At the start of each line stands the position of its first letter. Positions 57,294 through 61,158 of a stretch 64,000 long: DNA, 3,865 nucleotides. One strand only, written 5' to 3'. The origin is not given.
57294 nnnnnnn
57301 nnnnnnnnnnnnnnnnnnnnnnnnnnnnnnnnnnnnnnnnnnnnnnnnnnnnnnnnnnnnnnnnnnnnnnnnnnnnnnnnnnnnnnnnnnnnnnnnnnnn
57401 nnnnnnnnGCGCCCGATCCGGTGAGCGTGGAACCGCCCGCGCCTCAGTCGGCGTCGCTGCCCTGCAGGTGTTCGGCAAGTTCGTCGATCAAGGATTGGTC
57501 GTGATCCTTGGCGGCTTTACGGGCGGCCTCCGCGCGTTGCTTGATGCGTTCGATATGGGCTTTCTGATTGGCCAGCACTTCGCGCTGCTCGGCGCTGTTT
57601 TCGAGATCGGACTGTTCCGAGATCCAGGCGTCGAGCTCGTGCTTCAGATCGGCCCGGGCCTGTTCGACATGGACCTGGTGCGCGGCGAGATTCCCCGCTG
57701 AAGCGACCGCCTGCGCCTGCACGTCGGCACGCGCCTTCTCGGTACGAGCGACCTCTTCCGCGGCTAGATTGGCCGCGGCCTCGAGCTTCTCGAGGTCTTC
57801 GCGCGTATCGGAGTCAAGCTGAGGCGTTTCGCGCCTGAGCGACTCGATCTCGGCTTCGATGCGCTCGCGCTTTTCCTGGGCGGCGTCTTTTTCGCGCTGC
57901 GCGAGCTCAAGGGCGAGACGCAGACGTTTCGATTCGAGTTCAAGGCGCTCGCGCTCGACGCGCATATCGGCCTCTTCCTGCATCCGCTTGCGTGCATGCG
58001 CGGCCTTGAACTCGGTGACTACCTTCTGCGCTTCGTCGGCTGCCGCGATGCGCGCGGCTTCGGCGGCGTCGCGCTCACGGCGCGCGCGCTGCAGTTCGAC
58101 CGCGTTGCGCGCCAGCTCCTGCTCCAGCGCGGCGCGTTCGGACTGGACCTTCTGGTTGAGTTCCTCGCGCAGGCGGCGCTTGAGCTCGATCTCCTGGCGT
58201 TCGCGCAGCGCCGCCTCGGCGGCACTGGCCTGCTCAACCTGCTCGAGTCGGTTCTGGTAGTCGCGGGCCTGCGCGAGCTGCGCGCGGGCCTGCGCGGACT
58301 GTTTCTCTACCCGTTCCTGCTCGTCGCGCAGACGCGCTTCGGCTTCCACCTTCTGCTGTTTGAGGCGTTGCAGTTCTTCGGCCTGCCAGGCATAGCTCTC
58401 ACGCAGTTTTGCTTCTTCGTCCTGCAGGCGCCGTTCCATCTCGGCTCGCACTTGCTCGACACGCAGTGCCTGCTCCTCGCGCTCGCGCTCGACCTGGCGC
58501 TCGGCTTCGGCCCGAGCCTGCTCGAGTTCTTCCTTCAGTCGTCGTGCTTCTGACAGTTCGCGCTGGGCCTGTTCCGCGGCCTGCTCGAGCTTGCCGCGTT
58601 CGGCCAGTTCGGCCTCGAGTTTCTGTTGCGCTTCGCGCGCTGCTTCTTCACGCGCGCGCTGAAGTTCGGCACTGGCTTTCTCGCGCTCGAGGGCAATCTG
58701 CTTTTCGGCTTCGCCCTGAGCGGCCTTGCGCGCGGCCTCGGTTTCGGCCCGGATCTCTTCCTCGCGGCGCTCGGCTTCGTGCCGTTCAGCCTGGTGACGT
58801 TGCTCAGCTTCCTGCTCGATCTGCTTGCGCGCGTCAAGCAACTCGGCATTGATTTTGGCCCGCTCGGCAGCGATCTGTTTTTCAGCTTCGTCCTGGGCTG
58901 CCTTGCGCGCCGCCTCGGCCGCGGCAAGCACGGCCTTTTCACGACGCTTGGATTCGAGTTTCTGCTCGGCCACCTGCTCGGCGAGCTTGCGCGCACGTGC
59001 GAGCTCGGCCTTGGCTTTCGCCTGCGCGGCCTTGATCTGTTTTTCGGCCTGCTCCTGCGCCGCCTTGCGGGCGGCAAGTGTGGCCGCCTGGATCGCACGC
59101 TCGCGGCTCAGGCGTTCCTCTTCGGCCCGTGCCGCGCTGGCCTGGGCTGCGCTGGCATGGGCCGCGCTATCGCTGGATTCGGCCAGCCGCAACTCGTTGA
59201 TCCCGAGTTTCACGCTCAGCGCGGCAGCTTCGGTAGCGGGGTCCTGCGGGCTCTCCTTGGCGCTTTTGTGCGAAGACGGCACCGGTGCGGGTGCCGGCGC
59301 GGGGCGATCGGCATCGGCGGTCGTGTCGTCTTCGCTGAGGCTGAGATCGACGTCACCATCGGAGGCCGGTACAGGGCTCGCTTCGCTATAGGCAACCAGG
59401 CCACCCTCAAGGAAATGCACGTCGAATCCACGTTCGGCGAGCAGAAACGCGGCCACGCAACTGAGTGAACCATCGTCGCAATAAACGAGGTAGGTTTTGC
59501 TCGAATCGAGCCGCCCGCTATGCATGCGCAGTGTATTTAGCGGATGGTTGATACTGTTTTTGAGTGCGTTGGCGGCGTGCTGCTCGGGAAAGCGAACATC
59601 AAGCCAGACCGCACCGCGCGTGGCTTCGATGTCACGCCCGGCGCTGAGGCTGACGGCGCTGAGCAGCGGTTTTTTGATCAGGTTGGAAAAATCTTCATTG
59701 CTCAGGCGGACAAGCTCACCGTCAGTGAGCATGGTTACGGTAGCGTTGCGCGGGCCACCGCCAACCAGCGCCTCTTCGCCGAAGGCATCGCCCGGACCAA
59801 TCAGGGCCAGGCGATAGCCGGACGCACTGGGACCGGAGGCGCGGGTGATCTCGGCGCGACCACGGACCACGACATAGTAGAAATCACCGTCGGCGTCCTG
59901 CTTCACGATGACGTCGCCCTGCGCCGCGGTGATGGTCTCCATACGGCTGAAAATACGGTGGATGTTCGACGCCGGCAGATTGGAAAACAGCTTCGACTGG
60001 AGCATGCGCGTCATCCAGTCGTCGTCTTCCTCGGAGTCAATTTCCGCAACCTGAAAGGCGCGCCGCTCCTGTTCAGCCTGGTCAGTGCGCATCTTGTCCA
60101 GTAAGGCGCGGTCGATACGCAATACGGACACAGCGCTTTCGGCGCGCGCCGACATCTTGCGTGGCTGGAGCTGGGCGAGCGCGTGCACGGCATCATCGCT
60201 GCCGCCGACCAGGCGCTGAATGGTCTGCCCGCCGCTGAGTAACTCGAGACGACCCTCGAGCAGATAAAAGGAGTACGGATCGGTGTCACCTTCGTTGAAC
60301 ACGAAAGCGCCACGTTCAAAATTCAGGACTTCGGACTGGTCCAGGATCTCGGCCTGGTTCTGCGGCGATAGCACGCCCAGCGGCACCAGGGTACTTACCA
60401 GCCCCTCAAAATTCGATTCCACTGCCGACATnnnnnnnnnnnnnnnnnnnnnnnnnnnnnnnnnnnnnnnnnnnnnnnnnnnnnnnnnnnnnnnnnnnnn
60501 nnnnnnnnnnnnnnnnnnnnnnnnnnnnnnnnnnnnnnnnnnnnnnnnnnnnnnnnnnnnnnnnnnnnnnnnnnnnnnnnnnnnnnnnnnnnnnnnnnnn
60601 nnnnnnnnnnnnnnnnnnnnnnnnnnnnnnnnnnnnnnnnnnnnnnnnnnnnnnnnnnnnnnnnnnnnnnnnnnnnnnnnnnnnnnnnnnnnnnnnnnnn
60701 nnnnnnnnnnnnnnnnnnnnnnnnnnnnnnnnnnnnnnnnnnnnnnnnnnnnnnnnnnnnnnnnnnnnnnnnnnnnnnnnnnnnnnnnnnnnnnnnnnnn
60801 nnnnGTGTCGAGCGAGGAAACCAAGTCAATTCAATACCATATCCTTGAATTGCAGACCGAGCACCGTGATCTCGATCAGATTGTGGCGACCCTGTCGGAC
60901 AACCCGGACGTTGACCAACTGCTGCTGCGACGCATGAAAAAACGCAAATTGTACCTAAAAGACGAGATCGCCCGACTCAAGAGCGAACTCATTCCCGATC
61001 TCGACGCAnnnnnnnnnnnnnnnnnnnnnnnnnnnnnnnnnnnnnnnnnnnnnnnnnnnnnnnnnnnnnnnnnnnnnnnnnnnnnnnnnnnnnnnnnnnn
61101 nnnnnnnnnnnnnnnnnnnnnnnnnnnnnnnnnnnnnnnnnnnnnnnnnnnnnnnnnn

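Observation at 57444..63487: Candidate new system: divergent pair of giant cNMP-cNMP-rhodanese-rod paralogs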

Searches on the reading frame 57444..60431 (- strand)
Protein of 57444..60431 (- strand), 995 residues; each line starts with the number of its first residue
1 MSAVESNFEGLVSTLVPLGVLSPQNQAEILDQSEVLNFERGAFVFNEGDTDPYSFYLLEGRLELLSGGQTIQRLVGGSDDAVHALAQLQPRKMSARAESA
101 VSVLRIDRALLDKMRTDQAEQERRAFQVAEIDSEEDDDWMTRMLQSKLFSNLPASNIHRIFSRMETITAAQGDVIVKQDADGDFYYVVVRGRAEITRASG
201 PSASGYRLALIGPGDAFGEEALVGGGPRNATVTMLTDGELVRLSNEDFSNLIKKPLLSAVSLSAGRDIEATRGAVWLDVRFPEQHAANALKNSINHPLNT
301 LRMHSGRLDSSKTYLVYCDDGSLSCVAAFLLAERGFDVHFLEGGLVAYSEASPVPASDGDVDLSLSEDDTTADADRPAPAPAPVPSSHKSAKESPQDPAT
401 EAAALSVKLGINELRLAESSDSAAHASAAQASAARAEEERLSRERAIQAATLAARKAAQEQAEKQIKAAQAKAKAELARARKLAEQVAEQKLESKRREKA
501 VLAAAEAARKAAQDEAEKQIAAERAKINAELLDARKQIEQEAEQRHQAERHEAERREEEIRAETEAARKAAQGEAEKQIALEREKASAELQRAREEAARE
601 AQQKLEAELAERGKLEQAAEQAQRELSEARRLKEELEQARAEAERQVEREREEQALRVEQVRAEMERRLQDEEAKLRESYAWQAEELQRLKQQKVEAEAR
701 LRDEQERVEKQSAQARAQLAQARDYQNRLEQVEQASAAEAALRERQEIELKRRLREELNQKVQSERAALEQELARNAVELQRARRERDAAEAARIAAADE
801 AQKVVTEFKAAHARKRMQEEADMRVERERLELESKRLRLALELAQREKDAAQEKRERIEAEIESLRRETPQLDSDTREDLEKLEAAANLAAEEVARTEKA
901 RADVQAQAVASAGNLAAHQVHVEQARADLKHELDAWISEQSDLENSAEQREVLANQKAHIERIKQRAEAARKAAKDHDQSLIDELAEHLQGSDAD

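Call 3: search_protein_families(library=pfam, proteins=[window:57444-60431:-], max_evalue=0.1)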
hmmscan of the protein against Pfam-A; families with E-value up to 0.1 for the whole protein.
window:57444-60431:- (995 aa): 2 families
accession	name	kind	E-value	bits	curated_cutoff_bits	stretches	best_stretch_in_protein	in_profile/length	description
PF00027.35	cNMP_binding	-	6.2e-27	93.9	27.5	2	170-253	5-87/89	Cyclic nucleotide-binding domain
PF00581.25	Rhodanese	-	1.6e-09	38.6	22.2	1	274-350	14-101/102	Rhodanese-like domain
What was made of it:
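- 57444..60431 (-): Gene A, 995 aa: degenerate CNB, canonical CNB, rhodanese, linker, helical tail. Pfam 2 x PF00027 + PF00581 (call 3).
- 59655..59990 (-): A, CNB-B (aa ~148-259) with canonical PBC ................. Pfam best stretch 170-253 (call 3).
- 59382..59648 (-): A, rhodanese domain (aa ~262-350). Cys318 codon at 59478-59480. Loop is CDDGSLS (Arg lost). Pfam 274-350 (call 3).
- On PKA-R-like tandem CNB regulatory module: Pfam reports 2 stretches (call 3).
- On Rhodanese sulfurtransferases: PF00581 in both (call 3).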

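Call 5: search_protein_families(library=ncbifam, proteins=[window:57444-60431:-], max_evalue=0.1)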
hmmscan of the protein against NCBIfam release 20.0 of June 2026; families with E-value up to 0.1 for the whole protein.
window:57444-60431:- (995 aa): 6 families
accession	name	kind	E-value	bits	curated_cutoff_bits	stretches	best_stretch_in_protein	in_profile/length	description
NF058543.1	ActPatMycb56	equivalog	3.3e-08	32.7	460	1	148-259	3-112/317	acetyltransferase Pat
TIGR04271.1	ThiI_C_thiazole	equivalog_domain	9.6e-08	32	70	1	271-337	24-94/101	thiazole biosynthesis protein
NF007627.0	PRK10287.1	equivalog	3.5e-07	30.4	102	1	274-345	21-94/104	thiosulfate sulfurtransferase PspE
TIGR02981.1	phageshock_pspE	exception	2.9e-06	27.5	126.3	1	275-345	20-92/101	thiosulfate sulfurtransferase PspE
NF007707.0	PRK10402.1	subfamily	0.00023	20.9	180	0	27-64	25-62/226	transcriptional regulator YeiL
NF001195.0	PRK00162.1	equivalog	0.00049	20.4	102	1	269-353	16-101/108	thiosulfate sulfurtransferase GlpE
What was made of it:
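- On CRP/FNR transcription factors: No HTH family in the Pfam or NCBIfam scans (calls 3, 5).
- Closest known: Single-domain rhodanese sulfurtransferases. Same: Weak NCBIfam matches to PspE, GlpE and ThiI_C, all below their cut-offs (call 5).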

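Call 66: search_protein_families(library=padloc, proteins=[window:57447-60431:-], max_evalue=0.01)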
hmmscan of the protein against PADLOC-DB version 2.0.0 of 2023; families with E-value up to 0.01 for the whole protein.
window:57447-60431:- (995 aa): 0 families

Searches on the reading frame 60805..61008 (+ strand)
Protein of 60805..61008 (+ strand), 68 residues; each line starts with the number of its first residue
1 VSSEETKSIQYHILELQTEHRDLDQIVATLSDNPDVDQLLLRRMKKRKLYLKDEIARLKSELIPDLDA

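Call 48: search_protein_families(library=pfam, proteins=[window:60805-61008:+], max_evalue=0.01)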
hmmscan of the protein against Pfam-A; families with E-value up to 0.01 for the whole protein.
window:60805-61008:+ (68 aa): 1 family
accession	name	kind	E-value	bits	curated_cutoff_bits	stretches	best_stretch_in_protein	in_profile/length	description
PF04325.18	DUF465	-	2.2e-14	53.6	25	1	15-58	3-47/48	Protein of unknown function (DUF465)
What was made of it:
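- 60805..61011 (+): DUF465 (YdcH-like) small gene, 68 aa, GTG start, 40 nt upstream of B. Pfam PF04325 E 2.2e-14 (call 48).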

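Call 66: search_protein_families(library=padloc, proteins=[window:60805-61008:+], max_evalue=0.01)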
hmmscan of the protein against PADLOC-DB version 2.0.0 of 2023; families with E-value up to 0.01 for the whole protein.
window:60805-61008:+ (68 aa): 0 families

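Call 79: search_solved_structures(query=A5, max_evalue=1)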
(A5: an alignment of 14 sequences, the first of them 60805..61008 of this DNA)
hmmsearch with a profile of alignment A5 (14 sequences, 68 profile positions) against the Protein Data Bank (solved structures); distinct sequences matched with E-value up to 1: 10.
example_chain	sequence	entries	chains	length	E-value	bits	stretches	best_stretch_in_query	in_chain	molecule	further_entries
1zhc_A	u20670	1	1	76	0.0081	19.3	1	19-56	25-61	hypothetical protein HP1242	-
9d2f_P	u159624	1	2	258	0.12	15.6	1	3-33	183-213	Axonemal dynein light intermediate polypeptide 1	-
8j07_e0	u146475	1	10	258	0.12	15.6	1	3-33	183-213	Axonemal dynein light intermediate polypeptide 1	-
9fqr_G1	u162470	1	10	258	0.14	15.4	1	3-33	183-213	Axonemal dynein light intermediate polypeptide 1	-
3ra3_B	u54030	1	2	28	0.17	15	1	41-61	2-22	p2f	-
7edp_A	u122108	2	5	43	0.19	14.9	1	11-40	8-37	Protein AF-10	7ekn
2k7c_A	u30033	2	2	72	0.51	13.6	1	4-37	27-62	Calcium-binding protein 1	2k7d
6b3y_A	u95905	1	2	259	0.8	12.9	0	12-37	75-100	DENN domain-containing protein 3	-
5woe_A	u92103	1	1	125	0.82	12.9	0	4-32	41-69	Sorting nexin-25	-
3iv1_A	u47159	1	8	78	0.88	12.8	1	5-48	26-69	Tumor susceptibility gene 101 protein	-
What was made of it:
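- Tried and rejected: Its only PDB relative is HP1242, E 0.008 (call 79).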
